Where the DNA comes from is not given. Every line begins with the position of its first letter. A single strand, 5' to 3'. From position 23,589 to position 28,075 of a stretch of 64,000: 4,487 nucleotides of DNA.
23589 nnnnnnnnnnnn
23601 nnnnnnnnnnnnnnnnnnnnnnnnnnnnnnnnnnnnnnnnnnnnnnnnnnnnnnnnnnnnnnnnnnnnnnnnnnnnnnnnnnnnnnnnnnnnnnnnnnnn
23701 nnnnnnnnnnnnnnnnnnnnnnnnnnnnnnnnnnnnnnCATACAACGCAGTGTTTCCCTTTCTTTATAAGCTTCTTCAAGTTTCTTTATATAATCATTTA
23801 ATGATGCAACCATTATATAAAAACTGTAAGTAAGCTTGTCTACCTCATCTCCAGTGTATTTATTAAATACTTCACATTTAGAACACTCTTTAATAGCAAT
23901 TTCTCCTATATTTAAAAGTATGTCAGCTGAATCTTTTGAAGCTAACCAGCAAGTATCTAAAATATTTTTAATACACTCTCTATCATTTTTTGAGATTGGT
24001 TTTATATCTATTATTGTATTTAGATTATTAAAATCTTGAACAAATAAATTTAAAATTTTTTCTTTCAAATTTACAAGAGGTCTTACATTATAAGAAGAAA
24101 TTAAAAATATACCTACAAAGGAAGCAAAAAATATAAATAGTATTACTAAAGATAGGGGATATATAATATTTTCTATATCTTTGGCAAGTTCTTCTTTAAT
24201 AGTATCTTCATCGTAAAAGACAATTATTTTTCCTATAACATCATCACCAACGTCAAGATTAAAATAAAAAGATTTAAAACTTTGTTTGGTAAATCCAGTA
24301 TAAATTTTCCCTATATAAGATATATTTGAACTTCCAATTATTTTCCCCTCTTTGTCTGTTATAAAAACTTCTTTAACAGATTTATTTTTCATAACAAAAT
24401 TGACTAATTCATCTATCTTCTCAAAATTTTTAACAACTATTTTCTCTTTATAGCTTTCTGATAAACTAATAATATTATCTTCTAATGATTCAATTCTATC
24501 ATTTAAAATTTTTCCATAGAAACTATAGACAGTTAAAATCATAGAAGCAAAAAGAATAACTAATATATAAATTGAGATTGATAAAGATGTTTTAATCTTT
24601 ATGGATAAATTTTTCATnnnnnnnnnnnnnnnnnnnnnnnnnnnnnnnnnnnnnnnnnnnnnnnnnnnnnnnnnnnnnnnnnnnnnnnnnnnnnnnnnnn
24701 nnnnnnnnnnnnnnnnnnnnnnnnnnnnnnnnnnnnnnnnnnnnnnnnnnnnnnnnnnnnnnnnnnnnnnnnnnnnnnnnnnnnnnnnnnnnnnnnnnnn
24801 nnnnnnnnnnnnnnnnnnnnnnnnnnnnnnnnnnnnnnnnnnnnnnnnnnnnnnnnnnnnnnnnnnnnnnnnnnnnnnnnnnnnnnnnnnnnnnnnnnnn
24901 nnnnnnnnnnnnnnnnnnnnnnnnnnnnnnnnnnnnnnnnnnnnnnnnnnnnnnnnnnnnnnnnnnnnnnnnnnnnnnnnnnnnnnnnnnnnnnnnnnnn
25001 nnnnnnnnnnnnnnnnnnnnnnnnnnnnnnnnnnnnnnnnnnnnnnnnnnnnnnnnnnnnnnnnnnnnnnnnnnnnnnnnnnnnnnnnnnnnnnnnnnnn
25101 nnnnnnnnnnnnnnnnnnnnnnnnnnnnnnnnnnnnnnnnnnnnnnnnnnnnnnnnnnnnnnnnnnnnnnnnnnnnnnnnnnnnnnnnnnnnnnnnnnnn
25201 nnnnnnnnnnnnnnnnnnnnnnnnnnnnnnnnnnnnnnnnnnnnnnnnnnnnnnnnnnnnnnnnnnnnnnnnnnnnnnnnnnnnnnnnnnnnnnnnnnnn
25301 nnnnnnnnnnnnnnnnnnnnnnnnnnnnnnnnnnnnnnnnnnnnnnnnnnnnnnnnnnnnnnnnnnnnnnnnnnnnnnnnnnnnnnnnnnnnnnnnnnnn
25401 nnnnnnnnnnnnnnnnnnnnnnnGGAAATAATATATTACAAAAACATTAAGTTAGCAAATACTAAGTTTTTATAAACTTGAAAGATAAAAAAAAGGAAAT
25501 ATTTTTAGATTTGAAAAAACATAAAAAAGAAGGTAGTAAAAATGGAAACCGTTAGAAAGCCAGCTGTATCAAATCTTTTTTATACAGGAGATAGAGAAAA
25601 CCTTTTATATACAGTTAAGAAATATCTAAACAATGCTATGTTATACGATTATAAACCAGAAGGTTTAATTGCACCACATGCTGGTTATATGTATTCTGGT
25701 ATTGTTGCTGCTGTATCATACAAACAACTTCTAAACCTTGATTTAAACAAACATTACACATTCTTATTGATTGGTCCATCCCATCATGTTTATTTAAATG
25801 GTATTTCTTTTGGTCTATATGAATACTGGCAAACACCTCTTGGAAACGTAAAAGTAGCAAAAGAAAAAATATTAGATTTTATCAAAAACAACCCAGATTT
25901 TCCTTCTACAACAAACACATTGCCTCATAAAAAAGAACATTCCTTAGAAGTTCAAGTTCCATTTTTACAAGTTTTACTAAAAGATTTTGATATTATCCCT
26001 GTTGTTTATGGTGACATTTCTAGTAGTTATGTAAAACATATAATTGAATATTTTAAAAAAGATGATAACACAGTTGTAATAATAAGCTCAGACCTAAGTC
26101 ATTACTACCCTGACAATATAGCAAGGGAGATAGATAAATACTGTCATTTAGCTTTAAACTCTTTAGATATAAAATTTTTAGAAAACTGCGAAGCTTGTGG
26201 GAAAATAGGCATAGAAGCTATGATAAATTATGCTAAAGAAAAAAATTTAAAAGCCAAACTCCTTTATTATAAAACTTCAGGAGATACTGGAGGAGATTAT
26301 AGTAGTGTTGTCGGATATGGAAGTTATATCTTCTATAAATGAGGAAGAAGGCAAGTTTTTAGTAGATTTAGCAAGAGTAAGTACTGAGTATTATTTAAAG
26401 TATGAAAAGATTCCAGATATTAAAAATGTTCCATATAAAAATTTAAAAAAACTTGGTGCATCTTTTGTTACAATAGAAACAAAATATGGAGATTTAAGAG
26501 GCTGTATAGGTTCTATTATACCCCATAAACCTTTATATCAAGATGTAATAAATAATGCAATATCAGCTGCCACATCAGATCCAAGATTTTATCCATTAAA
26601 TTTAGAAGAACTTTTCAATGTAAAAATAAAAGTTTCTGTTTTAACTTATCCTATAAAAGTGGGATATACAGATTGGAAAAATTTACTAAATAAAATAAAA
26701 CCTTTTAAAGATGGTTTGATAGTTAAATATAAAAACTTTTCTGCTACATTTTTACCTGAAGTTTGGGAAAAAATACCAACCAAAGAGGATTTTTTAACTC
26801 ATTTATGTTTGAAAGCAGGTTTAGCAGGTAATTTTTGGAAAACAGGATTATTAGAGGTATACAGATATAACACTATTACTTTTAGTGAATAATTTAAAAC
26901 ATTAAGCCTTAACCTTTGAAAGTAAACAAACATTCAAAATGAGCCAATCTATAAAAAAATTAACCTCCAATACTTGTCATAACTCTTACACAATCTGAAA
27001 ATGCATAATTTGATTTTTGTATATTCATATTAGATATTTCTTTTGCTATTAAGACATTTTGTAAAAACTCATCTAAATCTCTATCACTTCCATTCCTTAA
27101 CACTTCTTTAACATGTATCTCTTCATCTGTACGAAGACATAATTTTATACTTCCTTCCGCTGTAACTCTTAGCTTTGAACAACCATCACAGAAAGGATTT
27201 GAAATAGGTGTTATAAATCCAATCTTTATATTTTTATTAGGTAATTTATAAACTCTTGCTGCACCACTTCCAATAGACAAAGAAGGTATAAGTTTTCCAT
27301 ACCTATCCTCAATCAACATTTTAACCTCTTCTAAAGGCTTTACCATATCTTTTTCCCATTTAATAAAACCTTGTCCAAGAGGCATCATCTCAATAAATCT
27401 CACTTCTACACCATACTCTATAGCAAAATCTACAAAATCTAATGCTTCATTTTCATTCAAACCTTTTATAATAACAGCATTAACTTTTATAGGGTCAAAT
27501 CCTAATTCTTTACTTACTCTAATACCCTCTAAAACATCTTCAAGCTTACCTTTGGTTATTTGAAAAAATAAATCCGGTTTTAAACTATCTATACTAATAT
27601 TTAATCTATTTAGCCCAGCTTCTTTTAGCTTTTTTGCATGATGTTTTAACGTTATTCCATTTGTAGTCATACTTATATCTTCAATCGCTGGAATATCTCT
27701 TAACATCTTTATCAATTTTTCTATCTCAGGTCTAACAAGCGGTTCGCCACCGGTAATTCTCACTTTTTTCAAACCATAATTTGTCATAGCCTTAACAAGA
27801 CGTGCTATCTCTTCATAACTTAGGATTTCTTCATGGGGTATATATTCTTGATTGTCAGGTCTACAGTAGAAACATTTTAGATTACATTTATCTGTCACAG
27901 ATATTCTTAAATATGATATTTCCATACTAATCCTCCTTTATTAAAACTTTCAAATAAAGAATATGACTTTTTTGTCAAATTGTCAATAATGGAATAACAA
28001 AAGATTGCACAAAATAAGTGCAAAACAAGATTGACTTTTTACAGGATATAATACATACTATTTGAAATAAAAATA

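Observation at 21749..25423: Candidate undescribed three-component sulfur-sensing system driving sigma54-dependent sox expression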

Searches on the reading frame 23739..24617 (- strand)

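Call 42: search_protein_families(library=pfam, proteins=[window:23739-24617:-], max_evalue=10)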
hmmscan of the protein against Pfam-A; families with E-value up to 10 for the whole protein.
seq(293 aa): 6 families
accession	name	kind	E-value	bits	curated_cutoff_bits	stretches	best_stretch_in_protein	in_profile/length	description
PF06305.16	LapA_dom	-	0.00081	19.7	28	1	153-177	17-41/64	Lipopolysaccharide assembly protein A domain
PF02743.24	dCache_1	-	0.003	17.6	45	1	39-104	19-88/240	Cache domain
PF17203.10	sCache_3_2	-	0.031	14.8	28.4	1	45-111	10-83/140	Single cache domain 3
PF23846.1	Cache_WalK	-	0.033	15.1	27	1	68-106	2-42/92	WalK sensor protein kinase Chache domain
PF05651.19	Diacid_rec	-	0.054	13.6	23.6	1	71-108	9-45/134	Putative sugar diacid recognition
PF23079.1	HTH_NOL4_2nd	-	0.064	14.2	26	1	187-224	4-40/95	Nucleolar protein 4, helical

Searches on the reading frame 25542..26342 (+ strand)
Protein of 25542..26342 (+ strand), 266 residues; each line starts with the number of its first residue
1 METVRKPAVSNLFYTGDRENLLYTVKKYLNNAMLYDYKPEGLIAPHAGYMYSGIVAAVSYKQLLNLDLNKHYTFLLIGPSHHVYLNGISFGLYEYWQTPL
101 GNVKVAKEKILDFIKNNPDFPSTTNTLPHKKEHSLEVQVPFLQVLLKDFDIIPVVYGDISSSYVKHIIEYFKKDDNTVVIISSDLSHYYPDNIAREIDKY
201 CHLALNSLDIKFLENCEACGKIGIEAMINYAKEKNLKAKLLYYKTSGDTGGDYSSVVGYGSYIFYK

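Call 26: search_protein_families(library=pfam, proteins=[window:25542-26342:+], max_evalue=0.01)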
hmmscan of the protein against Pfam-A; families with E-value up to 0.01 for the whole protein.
window:25542-26342:+ (266 aa): 1 family
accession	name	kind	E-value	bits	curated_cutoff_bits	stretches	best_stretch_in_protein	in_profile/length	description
PF01875.22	Memo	-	2.3e-52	178.3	27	1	7-262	2-268/269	Memo-like protein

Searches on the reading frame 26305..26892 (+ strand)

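Call 26: search_protein_families(library=pfam, proteins=[window:26305-26892:+], max_evalue=0.01)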
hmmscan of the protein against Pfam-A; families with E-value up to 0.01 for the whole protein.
window:26305-26892:+ (195 aa): 1 family
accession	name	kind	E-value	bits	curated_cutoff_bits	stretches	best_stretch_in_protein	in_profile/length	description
PF01871.22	AMMECR1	-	7e-46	156.2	25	1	20-192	1-167/168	AMMECR1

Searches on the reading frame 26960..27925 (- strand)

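Call 26: search_protein_families(library=pfam, proteins=[window:26960-27925:-], max_evalue=0.01)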
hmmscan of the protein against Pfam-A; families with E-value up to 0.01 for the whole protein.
window:26960-27925:- (321 aa): 3 families
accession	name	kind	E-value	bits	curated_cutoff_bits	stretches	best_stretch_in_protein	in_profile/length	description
PF04055.27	Radical_SAM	-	1.6e-37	129.7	29.5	1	8-168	1-166/166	Radical SAM superfamily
PF06463.18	Mob_synth_C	-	1.9e-29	102.7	37.4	1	173-296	1-123/128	Molybdenum Cofactor Synthesis C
PF13353.11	Fer4_12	-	8.3e-08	33.1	22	1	12-113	13-114/137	4Fe-4S single cluster domain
